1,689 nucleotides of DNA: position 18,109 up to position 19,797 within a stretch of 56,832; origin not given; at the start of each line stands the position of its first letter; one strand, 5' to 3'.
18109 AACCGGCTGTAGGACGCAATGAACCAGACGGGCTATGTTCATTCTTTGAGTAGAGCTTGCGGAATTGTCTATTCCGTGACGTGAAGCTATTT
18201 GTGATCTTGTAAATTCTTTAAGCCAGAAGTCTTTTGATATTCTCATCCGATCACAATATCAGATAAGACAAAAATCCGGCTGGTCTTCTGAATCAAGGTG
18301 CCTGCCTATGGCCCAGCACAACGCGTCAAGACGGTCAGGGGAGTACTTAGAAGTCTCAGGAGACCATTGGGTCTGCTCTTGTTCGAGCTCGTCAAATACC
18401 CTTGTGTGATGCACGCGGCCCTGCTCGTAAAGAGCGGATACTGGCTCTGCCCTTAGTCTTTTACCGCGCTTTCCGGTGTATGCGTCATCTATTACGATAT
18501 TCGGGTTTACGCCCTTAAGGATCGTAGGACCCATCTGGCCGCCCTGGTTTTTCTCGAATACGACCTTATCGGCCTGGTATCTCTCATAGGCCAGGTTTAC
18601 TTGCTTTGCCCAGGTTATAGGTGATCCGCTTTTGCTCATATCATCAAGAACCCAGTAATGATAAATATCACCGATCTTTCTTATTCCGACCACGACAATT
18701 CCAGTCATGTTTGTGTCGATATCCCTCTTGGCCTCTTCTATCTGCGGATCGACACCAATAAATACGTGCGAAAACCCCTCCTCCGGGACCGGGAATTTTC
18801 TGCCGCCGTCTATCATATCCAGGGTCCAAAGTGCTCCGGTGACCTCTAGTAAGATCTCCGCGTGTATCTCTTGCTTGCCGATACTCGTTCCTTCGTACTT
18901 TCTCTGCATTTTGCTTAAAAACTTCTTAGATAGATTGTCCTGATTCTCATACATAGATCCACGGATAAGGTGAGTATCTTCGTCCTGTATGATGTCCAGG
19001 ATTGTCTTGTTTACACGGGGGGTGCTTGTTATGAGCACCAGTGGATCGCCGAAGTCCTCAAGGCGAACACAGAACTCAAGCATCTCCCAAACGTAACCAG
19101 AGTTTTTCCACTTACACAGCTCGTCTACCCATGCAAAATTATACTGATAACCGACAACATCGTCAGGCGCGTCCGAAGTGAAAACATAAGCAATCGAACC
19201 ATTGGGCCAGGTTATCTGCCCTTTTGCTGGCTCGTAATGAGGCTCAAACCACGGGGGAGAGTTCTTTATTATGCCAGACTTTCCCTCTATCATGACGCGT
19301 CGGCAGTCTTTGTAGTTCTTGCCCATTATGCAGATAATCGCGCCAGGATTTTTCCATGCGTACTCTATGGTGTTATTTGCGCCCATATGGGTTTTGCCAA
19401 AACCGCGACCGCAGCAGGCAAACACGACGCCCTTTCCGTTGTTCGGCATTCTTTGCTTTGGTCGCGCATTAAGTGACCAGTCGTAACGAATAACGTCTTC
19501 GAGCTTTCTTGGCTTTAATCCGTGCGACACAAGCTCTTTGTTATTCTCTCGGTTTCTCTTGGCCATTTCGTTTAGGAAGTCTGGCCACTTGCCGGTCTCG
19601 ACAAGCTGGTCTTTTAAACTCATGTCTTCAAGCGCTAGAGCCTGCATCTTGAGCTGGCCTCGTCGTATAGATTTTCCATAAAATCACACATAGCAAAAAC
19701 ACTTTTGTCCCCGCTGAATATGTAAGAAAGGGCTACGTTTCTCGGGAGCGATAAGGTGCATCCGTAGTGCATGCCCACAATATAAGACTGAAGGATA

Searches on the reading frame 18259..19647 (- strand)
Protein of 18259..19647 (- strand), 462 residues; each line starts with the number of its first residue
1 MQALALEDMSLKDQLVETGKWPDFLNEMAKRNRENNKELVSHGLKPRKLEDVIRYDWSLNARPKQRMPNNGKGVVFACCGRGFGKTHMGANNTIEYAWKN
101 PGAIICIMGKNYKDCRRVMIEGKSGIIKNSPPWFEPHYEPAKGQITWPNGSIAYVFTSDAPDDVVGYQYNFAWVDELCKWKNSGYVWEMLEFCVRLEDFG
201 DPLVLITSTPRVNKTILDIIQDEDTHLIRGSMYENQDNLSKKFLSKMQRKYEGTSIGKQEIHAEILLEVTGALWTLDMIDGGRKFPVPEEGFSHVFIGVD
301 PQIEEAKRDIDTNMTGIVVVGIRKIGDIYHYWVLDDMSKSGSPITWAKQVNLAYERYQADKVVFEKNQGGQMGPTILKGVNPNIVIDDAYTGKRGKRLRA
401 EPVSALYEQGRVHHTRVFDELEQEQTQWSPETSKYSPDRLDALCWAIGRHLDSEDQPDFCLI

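Call 14: search_protein_families(library=pfam, proteins=[window:18259-19647:-], max_evalue=0.001)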
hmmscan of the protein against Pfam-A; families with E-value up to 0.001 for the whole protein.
window:18259-19647:- (462 aa): 2 families
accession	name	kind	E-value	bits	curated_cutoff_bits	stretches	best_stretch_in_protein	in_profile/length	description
PF03237.21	Terminase_6N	-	1.8e-18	67.5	22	1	80-278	5-212/215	Terminase large subunit, T4likevirus-type, N-terminal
PF17289.8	Terminase_6C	-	7.2e-15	55.7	22.6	1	314-447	13-152/155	Terminase RNaseH-like domain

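Call 15: search_dna_similar(query=window:18259-19647:-, collection=phages, mode=protein, max_rows=15)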
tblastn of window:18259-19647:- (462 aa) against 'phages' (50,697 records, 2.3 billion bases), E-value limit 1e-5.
Records with a match: 331; places in all: 334; records where one place covers at least 80% of the query: 96.
Best place of each record, by identity: <60% 331.
By first word of the organism name: Gordonia 137; Vibrio 64; Microbacterium 50; Arthrobacter 18; Caulobacter 6; Escherichia 6; Salinibacter 5; Streptomyces 5; Pseudomonas 5; Bacteriophage 4; and 18 more.
By host as written in the record: Gordonia terrae 3612 119; - 62; Microbacterium foliorum NRRL B-24224 31; Microbacterium foliorum NRRL B-24224 SEA 12; Gordonia terrae CAG3 8; Arthrobacter globiformis B-2979 8; Gordonia terrae NRRL B-16283 6; Microbacterium paraoxydans NRRL B-14843 5; and 47 more.
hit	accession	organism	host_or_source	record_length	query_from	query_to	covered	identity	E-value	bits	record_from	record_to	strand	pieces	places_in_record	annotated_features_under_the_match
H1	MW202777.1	Caudoviricetes sp.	Manatee Spring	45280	53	447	85%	38.4%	9e-77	266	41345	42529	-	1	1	large terminase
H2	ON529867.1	Brevundimonas phage vB_BpoS-Strzyga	Brevundimonas pondensis LVF1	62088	52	447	86%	38.0%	1e-80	278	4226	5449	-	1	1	terminase large subunit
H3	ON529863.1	Brevundimonas phage vB_BpoS-Polewnik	Brevundimonas pondensis LVF1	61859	52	447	86%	38.0%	4e-80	276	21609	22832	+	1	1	terminase large subunit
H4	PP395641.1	Microcystis phage Mae-JY09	Microcystis aeruginosa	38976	56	445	84%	38.6%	7e-78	270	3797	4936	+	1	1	terminase large subunit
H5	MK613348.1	Roseobacter phage CRP-6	Rhodobacteraceae bacterium FZCC0042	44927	44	447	87%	36.9%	7e-72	252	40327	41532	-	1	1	terminase large subunit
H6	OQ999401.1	Actinomycetia phage DSL-LC01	Actinomycetia bacterium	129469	53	447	85%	37.4%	4e-70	247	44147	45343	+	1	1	terminase large subunit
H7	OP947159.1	Desulfofustis phage LS06-2018-MD02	-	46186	52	448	86%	37.0%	7e-77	267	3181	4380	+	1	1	terminase large subunit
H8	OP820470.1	Gordonia phage Mareelih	Gordonia terrae CAG3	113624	51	447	86%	36.8%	2e-66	236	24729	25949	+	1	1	67: terminase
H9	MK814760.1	Gordonia phage Forza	Gordonia terrae 3612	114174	51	447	86%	36.8%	2e-66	236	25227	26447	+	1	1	69: terminase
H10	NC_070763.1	Gordonia phage Forza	Gordonia terrae 3612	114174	51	447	86%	36.8%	2e-66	236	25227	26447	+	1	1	69: terminase large subunit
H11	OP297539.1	Gordonia phage BlueNGold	Gordonia terrae 3612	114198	51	447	86%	36.8%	2e-66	236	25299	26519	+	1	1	67: terminase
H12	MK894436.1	Gordonia phage Boopy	Gordonia terrae 3612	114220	51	447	86%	36.8%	2e-66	236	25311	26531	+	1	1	69: terminase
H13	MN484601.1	Gordonia phage Sixama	Gordonia terrae 3612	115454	53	446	85%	37.0%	1e-68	243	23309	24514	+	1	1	62: terminase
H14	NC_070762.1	Gordonia phage Sixama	Gordonia terrae 3612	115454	53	446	85%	37.0%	1e-68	243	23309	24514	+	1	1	62: terminase large subunit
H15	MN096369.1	Gordonia phage Phendrix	Gordonia terrae 3612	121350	51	442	85%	36.9%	2e-68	242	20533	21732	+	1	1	60: terminase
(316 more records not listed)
